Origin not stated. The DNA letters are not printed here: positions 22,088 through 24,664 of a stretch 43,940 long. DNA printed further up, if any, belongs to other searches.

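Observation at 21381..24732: Late flagellar operon continues, by two ATGA overlaps, from csrA into a receiver-fused GspE/PilB-type ATPase and an HDOD protein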

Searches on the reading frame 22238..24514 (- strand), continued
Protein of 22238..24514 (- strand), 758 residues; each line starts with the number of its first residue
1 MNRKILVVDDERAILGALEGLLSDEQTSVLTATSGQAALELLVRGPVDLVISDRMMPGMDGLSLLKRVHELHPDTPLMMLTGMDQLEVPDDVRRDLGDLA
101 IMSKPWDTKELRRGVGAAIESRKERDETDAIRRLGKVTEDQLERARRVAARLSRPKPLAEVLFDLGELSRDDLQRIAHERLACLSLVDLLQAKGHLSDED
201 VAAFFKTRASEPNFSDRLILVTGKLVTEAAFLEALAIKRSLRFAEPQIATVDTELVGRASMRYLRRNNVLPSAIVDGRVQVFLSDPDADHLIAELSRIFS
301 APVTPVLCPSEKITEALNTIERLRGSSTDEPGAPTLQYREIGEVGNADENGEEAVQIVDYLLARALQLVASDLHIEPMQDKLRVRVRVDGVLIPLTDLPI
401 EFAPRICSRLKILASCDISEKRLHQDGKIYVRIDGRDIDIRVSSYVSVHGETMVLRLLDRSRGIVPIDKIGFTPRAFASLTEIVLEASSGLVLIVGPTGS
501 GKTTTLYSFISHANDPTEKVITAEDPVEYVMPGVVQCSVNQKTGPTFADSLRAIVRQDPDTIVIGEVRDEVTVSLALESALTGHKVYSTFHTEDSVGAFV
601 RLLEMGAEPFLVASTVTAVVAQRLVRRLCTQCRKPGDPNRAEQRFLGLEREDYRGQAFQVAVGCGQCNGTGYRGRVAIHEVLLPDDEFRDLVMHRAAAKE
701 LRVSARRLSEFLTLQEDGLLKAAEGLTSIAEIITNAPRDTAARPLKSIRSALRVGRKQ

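Call 31: list_cluster_members(proteins=[P0004, P0005, P0006, P0012, P0022, P0027, P0112, P0094, P0058, P0093])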
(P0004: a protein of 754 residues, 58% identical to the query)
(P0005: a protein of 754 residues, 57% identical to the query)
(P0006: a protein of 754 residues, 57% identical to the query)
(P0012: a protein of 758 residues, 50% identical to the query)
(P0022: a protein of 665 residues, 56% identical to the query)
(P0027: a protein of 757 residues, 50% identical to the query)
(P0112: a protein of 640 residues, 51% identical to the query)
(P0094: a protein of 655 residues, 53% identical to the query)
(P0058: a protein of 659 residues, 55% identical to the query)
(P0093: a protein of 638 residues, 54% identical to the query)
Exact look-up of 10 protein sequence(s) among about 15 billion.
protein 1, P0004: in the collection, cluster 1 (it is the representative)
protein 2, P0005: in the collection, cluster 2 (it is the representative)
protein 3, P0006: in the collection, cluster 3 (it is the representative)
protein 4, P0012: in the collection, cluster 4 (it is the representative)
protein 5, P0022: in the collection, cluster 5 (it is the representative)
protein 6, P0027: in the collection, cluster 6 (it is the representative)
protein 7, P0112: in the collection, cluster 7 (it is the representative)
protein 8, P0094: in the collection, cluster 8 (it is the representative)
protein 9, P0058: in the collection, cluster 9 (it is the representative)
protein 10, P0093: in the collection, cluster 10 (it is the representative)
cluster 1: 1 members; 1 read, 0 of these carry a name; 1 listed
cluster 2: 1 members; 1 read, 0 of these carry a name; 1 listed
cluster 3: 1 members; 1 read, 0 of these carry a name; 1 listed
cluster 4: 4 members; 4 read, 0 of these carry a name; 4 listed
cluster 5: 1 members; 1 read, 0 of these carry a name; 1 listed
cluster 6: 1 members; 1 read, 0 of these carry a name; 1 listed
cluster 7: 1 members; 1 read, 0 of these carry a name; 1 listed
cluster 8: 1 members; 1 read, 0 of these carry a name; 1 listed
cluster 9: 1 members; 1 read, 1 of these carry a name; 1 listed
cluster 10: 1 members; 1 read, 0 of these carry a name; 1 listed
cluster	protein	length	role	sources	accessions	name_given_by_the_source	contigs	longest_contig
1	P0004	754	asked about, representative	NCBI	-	-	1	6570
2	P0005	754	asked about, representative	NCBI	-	-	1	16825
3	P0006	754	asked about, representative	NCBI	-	-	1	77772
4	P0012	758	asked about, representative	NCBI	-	-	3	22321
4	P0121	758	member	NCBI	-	-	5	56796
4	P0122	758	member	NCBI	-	-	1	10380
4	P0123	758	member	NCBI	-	-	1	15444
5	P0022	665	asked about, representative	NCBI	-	-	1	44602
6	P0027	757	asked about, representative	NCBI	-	-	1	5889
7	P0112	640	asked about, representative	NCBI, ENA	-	-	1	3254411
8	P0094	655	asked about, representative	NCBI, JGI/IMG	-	-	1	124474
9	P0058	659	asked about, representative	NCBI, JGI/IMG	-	type IV pilus assembly protein PilB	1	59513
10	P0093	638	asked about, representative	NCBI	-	-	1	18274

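Call 54: search_protein_families(library=pfam, alignment_id=A4, max_evalue=0.0001)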
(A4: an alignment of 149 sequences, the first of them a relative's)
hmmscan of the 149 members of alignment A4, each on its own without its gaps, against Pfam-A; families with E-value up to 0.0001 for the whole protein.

A. member 1, L002:4710-5537:+ (276 aa): 1 family
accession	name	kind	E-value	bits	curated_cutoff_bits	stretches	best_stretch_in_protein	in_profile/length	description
PF13483.12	Lactamase_B_3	-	1.5e-11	44.9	24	1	56-222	7-156/160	Beta-lactamase superfamily domain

B. families by the number of members that match (of 149 scanned): 166 families (the first 25 are shown)
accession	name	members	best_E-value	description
PF02800.25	Gp_dh_C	3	1.8e-61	Glyceraldehyde 3-phosphate dehydrogenase, C-terminal domain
PF00044.30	Gp_dh_N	3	2.6e-37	Glyceraldehyde 3-phosphate dehydrogenase, NAD binding domain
PF04055.27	Radical_SAM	3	3.3e-24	Radical SAM superfamily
PF06969.22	HemN_C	3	6.7e-17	HemN C-terminal domain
PF13472.12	Lipase_GDSL_2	3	1.1e-16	GDSL-like Lipase/Acylhydrolase family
PF02518.31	HATPase_c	3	6.6e-10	Histidine kinase-, DNA gyrase B-, and HSP90-like ATPase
PF02934.20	GatB_N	2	3.2e-129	GatB/GatE catalytic domain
PF01904.24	DUF72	2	6.5e-60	Protein of unknown function DUF72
PF02637.23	GatB_Yqey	2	5e-52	GatB domain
PF00515.34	TPR_1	2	9.8e-48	Tetratricopeptide repeat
PF04002.20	RadC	2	7.9e-39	RadC-like JAB domain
PF07719.23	TPR_2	2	1.3e-38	Tetratricopeptide repeat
PF13181.12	TPR_8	2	4e-35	Tetratricopeptide repeat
PF13414.12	TPR_11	2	3.2e-32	TPR repeat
PF00717.28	Peptidase_S24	2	1.5e-30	Peptidase S24-like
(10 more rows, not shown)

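Call 76: predict_structure(alignment_id=A5)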
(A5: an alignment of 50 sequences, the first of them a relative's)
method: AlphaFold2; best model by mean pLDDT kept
length: 758 residues; sequences in the alignment: 50
mean_pLDDT: 87.3   pTM: 0.59
mean pLDDT of the five models: 87.3, 86.3, 85.4, 84.7, 83.6
residues with pLDDT >= 90: 372; 70-90: 347; 50-70: 19; < 50: 20
segments of 3 or more residues with pLDDT < 50: 326-332, 339-348, 756-758
pLDDT, mean of each block of 10 residues (from residue 1): 89 95 90 96 91 94 95 93 84 88 92 90 83 86 90 86 91 86 86 85 87 89 89 91 86 88 92 92 88 91 94 87 55 54 43 79 87 91 87 83 89 83 78 81 86 87 84 92 91 92 92 88 83 84 79 90 91 93 94 94 95 97 94 90 89 85 80 93 97 96 93 95 94 92 89 56
secondary structure, 60 per line:
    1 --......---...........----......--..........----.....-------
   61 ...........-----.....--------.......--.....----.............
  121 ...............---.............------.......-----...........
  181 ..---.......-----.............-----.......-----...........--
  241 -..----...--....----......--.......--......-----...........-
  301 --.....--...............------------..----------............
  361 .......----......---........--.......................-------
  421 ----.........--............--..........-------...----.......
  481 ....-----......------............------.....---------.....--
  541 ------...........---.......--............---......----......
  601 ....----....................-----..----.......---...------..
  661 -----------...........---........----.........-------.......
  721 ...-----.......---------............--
elements in order (helices of 4 or more, strands of 3 or more residues): E3-8 H12-22 E27-32 H35-44 E49-53 H61-71 E77-81 H90-96 E99-103 H108-135 H139-151 H158-164 H170-182 H186-192 H198-210 H216-222 H228-238 H253-256 H261-266 E269-275 E278-283 H289-299 E303-307 H310-324 H349-367 E372-377 E381-388 E391-399 H400-413 E425-433 E436-447 E450-459 H474-484 E490-495 H502-513 E520-524 E534-538 H547-557 E561-567 H570-581 E585-590 H595-604 H609-615 E616-628 H640-646 E672-682 H686-693 H698-706 H714-723 H729-735 H745-756

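Call 80: fold_search(model_id=the predicted structure, library=pdb)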
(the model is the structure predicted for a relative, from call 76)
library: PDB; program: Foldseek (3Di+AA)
matches with E <= 10: 1855; with E <= 0.001: 782
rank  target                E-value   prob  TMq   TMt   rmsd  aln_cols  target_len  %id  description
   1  5oiu_B                2.8e-45  1.00  0.48  0.93   2.1       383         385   43  Crystal structure of PilF type IV pilus assembly ATPase from Thermus thermophilus (released 2018-08-08)
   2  5oiu_C                4.7e-44  1.00  0.44  0.82   4.4       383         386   43  Crystal structure of PilF type IV pilus assembly ATPase from Thermus thermophilus (released 2018-08-08)
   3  5it5_A                1.6e-43  1.00  0.48  0.93   2.1       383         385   43  Thermus thermophilus PilB core ATPase region (released 2016-10-19)
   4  5tsh_F                1.9e-42  1.00  0.47  0.91   2.5       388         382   41  PilB from Geobacter metallireducens bound to AMP-PNP (released 2017-05-17)
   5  5tsh_E                1.9e-42  1.00  0.47  0.89   2.6       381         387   42  PilB from Geobacter metallireducens bound to AMP-PNP (released 2017-05-17)
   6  5zfr_B                2.1e-42  1.00  0.46  0.86   3.3       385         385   42  Crystal structure of PilB, an extension ATPase motor of Type IV pilus, from Geobacter sulfurreducens (released 2018-09-19)
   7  4pht_C                2.3e-42  1.00  0.34  0.57  23.1       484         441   33  ATPase GspE in complex with the cytoplasmic domain of GspL from the Vibrio vulnificus type II Secretion system (released 2014-11-26)
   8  5zfr_C                3.3e-42  1.00  0.45  0.83   4.5       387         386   42  Crystal structure of PilB, an extension ATPase motor of Type IV pilus, from Geobacter sulfurreducens (released 2018-09-19)
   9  4pht_B                3.3e-42  1.00  0.34  0.57  23.3       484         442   33  ATPase GspE in complex with the cytoplasmic domain of GspL from the Vibrio vulnificus type II Secretion system (released 2014-11-26)
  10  4pht_A                3.7e-42  1.00  0.34  0.58  23.2       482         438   33  ATPase GspE in complex with the cytoplasmic domain of GspL from the Vibrio vulnificus type II Secretion system (released 2014-11-26)
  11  5tsh_C                5.5e-42  1.00  0.48  0.93   2.2       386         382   42  PilB from Geobacter metallireducens bound to AMP-PNP (released 2017-05-17)
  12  5tsg_B                1.0e-41  1.00  0.49  0.94   2.0       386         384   41  PilB from Geobacter metallireducens bound to ADP (released 2017-05-17)
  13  1p9w                  1.7e-41  1.00  0.44  0.83   4.1       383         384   39  Crystal Structure of Vibrio cholerae putative NTPase EpsE (released 2003-10-14)
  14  5zfr_A                5.3e-41  1.00  0.47  0.91   2.5       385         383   42  Crystal structure of PilB, an extension ATPase motor of Type IV pilus, from Geobacter sulfurreducens (released 2018-09-19)
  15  5tsh_D                1.3e-40  1.00  0.44  0.83   4.4       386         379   42  PilB from Geobacter metallireducens bound to AMP-PNP (released 2017-05-17)
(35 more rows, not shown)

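Call 89: search_protein_families(library=padloc, proteins=[window:22238-24514:-], max_evalue=0.001)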
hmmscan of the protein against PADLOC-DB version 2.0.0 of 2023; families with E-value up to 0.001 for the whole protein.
window:22238-24514:- (758 aa): 2 families
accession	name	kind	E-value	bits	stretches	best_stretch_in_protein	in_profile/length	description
PDLC04140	mad8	-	1.4e-05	22.8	1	488-516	26-54/314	mads_8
PDLC04135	mad3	-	8.3e-05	20.3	1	475-507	8-40/374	mads_3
